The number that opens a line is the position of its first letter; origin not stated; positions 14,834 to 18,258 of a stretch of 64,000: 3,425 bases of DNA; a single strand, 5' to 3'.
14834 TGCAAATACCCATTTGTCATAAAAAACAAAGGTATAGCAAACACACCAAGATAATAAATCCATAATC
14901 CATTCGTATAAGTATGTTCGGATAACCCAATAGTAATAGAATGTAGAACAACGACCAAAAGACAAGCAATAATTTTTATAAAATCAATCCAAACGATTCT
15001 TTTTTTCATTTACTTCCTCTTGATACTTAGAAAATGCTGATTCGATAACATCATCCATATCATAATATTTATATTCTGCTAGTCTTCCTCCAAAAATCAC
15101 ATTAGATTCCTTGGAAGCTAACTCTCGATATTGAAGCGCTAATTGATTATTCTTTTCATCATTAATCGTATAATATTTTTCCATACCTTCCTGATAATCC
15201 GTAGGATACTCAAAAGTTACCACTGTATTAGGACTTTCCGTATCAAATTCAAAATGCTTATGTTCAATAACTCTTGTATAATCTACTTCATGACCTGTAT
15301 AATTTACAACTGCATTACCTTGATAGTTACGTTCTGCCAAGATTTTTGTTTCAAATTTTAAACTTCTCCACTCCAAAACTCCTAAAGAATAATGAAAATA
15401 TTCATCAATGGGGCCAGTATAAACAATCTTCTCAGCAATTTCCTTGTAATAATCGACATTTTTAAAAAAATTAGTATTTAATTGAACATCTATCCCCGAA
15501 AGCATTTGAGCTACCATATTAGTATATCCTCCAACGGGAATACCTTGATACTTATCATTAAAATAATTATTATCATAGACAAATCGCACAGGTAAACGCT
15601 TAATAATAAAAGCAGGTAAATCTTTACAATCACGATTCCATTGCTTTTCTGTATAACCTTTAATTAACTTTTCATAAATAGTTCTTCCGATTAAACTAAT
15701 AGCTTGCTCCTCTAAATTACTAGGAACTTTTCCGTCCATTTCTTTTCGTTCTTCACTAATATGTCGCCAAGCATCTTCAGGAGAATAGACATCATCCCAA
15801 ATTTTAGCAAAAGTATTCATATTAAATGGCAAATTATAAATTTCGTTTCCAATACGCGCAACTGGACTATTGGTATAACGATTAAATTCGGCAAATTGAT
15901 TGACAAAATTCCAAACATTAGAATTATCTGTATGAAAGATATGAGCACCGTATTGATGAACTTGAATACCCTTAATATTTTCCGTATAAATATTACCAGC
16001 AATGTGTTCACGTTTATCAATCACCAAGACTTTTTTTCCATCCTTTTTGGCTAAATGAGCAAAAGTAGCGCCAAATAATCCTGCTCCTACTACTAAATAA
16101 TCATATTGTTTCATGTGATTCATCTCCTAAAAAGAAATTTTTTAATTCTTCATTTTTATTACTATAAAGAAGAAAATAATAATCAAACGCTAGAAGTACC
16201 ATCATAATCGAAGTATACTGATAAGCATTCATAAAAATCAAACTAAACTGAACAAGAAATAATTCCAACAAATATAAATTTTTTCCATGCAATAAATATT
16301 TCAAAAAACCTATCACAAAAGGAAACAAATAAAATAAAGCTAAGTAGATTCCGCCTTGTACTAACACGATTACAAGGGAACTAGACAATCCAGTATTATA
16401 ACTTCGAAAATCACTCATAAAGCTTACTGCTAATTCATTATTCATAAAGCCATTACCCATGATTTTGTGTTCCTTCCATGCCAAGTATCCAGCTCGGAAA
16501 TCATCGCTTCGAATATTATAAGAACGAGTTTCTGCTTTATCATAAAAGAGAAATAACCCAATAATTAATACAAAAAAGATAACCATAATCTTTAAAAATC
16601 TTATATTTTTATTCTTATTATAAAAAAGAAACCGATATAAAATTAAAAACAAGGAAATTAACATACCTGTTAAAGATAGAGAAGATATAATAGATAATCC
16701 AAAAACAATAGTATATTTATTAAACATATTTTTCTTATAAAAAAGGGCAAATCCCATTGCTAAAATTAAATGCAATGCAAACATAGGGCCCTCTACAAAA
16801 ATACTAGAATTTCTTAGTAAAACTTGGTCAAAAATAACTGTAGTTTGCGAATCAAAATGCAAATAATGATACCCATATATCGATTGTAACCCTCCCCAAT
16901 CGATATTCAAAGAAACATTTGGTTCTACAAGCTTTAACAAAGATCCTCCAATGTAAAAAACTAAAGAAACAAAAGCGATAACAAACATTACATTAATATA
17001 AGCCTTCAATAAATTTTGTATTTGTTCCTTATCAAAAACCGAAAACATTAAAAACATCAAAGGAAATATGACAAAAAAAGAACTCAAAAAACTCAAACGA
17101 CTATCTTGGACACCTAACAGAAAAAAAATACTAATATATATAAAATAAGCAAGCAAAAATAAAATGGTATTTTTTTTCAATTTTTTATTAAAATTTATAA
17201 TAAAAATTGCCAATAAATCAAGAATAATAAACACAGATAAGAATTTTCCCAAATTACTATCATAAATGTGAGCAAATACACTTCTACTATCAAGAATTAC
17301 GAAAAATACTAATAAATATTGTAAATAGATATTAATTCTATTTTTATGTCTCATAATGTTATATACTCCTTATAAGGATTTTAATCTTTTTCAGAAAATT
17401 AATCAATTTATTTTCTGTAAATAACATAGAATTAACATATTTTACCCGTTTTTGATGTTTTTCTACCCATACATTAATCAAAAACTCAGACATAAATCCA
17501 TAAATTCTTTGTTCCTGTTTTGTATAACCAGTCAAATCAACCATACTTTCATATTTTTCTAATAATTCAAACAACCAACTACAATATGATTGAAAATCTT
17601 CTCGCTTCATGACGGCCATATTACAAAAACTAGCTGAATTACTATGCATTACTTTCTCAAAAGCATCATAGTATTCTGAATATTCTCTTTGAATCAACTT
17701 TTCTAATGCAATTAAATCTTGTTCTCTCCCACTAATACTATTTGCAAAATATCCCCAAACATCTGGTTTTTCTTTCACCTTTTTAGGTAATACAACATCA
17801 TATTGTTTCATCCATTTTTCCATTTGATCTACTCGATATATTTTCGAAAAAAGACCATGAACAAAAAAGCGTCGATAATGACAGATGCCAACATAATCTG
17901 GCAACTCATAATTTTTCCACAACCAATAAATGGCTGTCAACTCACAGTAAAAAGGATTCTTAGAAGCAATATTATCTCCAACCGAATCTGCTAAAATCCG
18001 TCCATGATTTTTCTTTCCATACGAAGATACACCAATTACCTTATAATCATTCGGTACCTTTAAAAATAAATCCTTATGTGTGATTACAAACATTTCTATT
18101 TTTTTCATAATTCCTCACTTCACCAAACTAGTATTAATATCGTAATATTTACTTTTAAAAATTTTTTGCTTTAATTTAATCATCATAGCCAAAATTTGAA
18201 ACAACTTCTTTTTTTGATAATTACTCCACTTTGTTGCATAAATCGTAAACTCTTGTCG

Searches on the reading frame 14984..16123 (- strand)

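Call 6: search_protein_families(library=pfam, proteins=[window:14984-16123:-], max_evalue=0.001)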
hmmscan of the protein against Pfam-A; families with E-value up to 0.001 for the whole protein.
window:14984-16123:- (379 aa): 5 families
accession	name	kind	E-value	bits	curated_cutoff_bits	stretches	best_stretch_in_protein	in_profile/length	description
PF03275.19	GLF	-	1.1e-80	270.6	26.3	1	152-353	1-203/203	UDP-galactopyranose mutase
PF13450.12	NAD_binding_8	-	3.9e-22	78.7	21.9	1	11-77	1-68/68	NAD(P)-binding Rossmann-like domain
PF01266.30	DAO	-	9.4e-05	22.5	27.9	1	8-43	1-37/353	FAD dependent oxidoreductase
PF12831.13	FAD_oxidored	-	0.00035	20.4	27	1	8-113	1-98/416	FAD dependent oxidoreductase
PF01593.30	Amino_oxidase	-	0.00056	19.7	19.8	0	24-78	10-62/443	Flavin containing amine oxidoreductase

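Call 38: search_protein_families(library=ncbifam, proteins=[window:14984-16123:-], max_evalue=0.00001)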
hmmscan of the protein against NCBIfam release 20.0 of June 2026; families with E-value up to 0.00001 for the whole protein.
window:14984-16123:- (379 aa): 6 families
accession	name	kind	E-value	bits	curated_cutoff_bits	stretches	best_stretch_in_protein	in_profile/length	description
TIGR00031.1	UDP-GALP_mutase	equivalog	2.2e-123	412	303.75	1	6-370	1-376/378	UDP-galactopyranose mutase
NF005547.0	PRK07208.1-3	equivalog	5.2e-11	41.9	380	1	7-170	5-172/465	hypothetical protein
NF005546.0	PRK07208.1-2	equivalog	9.9e-09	34.3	418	0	133-171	163-201/527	hypothetical protein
NF005545.0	PRK07208.1-1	equivalog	5e-08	31.8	451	1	4-171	5-172/504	hypothetical protein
NF005548.0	PRK07208.1-4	equivalog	3.6e-07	29.2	389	1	8-171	5-168/488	hypothetical protein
TIGR02032.1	GG-red-SF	subfamily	8.1e-06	25.7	158.8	0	7-42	1-36/297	geranylgeranyl reductase family protein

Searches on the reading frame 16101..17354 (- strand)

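Call 6: search_protein_families(library=pfam, proteins=[window:16101-17354:-], max_evalue=0.001)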
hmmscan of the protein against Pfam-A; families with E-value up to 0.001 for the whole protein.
window:16101-17354:- (417 aa): 1 family
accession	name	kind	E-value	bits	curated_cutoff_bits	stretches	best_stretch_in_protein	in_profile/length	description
PF04932.20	Wzy_C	-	9.8e-05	22.6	31.7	1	216-342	4-148/149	O-Antigen ligase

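Call 38: search_protein_families(library=ncbifam, proteins=[window:16101-17354:-], max_evalue=0.00001)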
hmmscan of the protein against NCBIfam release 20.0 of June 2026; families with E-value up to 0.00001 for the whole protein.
window:16101-17354:- (417 aa): 0 families

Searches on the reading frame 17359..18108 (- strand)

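Call 6: search_protein_families(library=pfam, proteins=[window:17359-18108:-], max_evalue=0.001)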
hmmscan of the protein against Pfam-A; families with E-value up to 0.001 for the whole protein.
window:17359-18108:- (249 aa): 1 family
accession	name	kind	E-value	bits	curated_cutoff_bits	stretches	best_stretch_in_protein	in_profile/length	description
PF14393.11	DUF4422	-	8.7e-66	222.4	25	1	6-218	2-219/220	Domain of unknown function (DUF4422)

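Call 38: search_protein_families(library=ncbifam, proteins=[window:17359-18108:-], max_evalue=0.00001)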
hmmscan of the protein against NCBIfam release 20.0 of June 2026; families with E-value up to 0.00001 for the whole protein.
window:17359-18108:- (249 aa): 0 families
